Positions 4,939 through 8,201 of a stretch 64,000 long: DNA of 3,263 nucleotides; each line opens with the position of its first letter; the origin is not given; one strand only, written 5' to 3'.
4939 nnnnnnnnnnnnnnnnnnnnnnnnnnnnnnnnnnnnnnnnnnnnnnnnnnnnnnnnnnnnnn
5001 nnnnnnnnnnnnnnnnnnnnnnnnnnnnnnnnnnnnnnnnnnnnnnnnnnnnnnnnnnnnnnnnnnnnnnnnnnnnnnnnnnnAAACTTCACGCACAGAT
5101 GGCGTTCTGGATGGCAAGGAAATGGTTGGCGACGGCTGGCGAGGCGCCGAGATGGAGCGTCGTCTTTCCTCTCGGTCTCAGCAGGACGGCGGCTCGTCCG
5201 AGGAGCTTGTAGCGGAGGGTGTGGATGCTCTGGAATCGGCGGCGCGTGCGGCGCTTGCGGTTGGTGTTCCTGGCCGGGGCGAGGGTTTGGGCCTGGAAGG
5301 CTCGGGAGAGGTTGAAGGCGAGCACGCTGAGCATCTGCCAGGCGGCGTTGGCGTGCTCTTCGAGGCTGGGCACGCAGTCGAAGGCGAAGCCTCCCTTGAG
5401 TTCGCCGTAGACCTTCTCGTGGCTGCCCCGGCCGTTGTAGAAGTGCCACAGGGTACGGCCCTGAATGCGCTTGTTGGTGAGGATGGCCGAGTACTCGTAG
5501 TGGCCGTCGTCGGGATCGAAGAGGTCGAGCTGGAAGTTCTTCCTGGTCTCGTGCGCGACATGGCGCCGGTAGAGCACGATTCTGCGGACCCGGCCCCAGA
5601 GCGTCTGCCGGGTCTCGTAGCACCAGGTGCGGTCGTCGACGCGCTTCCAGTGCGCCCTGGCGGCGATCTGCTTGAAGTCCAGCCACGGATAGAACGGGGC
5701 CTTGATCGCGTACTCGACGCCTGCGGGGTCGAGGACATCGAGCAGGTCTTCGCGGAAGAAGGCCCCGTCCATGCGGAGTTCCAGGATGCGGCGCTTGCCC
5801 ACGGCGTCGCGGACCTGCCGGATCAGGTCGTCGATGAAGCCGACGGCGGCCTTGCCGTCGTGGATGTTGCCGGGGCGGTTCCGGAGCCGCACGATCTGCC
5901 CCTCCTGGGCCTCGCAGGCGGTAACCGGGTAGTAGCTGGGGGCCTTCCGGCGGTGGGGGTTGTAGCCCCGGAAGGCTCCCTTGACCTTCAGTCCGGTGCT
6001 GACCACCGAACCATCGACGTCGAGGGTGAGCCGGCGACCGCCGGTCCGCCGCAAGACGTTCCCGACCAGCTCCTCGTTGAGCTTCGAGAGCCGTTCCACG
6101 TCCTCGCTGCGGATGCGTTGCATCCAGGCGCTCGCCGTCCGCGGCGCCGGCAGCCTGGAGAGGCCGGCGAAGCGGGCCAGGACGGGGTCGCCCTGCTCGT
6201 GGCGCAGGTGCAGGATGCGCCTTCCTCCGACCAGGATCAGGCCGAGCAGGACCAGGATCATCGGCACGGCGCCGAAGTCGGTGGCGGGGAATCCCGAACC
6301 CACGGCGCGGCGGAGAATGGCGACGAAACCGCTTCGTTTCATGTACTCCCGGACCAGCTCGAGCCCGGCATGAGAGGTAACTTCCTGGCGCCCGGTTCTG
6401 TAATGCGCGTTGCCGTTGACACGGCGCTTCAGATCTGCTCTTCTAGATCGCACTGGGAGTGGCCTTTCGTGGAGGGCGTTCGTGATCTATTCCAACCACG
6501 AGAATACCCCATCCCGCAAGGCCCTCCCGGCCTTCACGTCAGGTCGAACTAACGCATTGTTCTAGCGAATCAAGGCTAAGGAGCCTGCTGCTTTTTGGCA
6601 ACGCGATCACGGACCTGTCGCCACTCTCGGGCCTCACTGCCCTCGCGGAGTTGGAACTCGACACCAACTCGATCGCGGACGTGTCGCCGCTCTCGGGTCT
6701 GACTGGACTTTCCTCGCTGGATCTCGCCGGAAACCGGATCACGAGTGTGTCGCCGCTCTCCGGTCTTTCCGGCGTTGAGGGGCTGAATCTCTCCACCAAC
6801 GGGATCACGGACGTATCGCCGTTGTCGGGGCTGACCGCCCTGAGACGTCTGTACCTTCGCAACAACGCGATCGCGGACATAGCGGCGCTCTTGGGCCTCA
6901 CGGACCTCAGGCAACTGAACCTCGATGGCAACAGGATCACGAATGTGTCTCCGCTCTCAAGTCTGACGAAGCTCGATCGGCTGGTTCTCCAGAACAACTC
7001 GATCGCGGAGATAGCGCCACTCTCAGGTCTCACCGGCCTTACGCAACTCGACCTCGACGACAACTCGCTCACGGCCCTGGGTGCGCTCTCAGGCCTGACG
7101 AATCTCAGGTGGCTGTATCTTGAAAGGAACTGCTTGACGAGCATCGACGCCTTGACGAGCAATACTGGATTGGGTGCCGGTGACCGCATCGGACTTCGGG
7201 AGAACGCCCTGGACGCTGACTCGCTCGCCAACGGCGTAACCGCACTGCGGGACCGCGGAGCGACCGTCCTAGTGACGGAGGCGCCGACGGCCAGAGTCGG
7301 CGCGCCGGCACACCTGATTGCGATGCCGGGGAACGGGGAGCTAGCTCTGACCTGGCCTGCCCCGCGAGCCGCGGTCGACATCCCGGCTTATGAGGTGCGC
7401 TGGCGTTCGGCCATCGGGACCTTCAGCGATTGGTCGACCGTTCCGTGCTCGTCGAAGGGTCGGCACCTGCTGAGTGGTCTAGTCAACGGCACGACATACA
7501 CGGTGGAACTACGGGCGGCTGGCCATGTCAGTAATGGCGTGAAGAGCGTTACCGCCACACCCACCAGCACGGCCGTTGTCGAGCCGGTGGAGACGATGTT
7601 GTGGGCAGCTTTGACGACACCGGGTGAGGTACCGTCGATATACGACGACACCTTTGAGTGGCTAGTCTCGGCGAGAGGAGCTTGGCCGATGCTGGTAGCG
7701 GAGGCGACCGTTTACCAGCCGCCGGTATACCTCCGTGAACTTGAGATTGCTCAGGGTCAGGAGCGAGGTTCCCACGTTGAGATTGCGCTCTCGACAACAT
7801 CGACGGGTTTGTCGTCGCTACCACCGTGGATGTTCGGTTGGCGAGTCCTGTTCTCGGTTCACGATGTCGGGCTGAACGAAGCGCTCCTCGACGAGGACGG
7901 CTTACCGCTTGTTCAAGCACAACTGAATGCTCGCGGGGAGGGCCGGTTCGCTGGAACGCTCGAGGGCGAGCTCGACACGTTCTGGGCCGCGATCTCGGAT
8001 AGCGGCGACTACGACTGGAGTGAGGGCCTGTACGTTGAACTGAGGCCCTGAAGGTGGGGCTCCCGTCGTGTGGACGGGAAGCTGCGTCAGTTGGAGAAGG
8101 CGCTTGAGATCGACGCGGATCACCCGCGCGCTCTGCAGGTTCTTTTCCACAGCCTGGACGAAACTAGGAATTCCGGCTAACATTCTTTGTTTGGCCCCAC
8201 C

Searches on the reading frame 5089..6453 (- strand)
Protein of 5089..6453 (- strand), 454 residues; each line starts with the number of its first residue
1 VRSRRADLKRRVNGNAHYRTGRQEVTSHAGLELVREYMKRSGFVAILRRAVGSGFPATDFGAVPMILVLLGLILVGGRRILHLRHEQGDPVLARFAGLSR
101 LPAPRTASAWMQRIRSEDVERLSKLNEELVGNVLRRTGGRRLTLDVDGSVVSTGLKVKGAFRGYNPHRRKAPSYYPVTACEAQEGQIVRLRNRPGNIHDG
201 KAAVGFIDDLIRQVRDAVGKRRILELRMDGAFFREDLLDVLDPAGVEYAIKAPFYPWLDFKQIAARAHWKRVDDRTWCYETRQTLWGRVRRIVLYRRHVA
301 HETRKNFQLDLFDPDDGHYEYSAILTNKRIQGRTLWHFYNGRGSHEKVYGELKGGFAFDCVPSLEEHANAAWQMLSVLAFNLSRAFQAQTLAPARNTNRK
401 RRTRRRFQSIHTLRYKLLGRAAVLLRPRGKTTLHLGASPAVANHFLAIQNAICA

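Call 7: search_protein_families(library=pfam, proteins=[window:5089-6453:-], max_evalue=0.01)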
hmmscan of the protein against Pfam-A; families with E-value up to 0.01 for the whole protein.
window:5089-6453:- (454 aa): 2 families
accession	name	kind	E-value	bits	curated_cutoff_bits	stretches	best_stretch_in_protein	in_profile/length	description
PF13701.12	DDE_Tnp_1_4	-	3.3e-35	121.6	34.7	1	23-451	16-429/435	Transposase DDE domain group 1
PF01609.27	DDE_Tnp_1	-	7.8e-15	55.6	23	1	141-382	4-200/200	Transposase DDE domain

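Call 47: search_protein_families(library=ncbifam, proteins=[window:5089-6453:-], max_evalue=0.001)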
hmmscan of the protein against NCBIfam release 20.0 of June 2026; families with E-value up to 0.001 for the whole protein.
window:5089-6453:- (454 aa): 3 families
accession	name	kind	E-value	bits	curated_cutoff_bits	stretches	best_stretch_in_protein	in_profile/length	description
NF033539.1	transpos_IS1380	equivalog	4.9e-67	226.4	180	1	21-438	5-418/419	IS1380 family transposase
NF033559.2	transpos_IS1634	equivalog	2.4e-09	36.8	100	1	104-309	98-300/483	IS1634 family transposase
NF033551.1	transpos_IS1182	equivalog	7.1e-05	21.9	270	1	168-384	262-484/488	IS1182 family transposase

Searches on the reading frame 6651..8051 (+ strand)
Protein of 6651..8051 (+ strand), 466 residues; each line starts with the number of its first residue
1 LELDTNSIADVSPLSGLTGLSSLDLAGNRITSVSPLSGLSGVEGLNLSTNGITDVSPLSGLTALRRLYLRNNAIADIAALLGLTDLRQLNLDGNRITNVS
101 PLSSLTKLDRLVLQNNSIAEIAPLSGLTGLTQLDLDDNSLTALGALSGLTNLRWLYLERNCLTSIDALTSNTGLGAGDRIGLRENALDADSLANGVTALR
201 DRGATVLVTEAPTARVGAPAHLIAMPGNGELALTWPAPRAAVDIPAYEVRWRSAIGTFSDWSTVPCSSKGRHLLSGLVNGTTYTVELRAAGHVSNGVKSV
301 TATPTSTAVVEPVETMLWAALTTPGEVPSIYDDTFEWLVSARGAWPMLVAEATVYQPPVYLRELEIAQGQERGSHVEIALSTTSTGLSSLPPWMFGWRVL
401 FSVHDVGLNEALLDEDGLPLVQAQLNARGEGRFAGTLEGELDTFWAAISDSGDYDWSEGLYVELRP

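Call 7: search_protein_families(library=pfam, proteins=[window:6651-8051:+], max_evalue=0.01)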
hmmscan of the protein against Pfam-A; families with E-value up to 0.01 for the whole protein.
window:6651-8051:+ (466 aa): 8 families
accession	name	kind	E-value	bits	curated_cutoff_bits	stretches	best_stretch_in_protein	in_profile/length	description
PF12799.13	LRR_4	-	2.7e-38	129.6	27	6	63-103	2-43/44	Leucine Rich repeats (2 copies)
PF13855.12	LRR_8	-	3.1e-29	100.9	27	6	107-160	2-59/61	Leucine rich repeat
PF00560.39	LRR_1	-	2.4e-07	30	20.6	0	86-101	2-17/23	Leucine Rich Repeat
PF14580.12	LRR_9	-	3.6e-06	27.1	30.5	1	22-120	23-127/175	Leucine-rich repeat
PF00041.27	fn3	-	1.3e-05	25.8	25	1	228-299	13-78/84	Fibronectin type III domain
PF23598.1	LRR_14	-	2.4e-05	23.7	40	1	24-158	6-147/353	Leucine-rich repeat region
PF23211.1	LRR_LRWD1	-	3.4e-05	24.1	28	1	45-118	26-98/190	Leucine-rich repeat and WD repeat-containing protein 1, LRR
PF23952.1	LRR_EndoS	-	5e-05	24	27.9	0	66-146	27-100/116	Endo-beta-N-acetylglucosaminidase EndoS LRR domain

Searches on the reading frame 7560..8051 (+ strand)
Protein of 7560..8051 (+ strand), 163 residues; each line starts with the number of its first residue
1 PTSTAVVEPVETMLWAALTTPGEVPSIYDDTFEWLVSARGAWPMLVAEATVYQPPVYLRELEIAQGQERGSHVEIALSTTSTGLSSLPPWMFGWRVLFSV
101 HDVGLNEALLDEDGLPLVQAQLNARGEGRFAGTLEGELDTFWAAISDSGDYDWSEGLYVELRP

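Call 47: search_protein_families(library=ncbifam, proteins=[window:7560-8051:+], max_evalue=0.001)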
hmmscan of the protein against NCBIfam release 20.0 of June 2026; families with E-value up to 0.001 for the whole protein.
window:7560-8051:+ (163 aa): 0 families
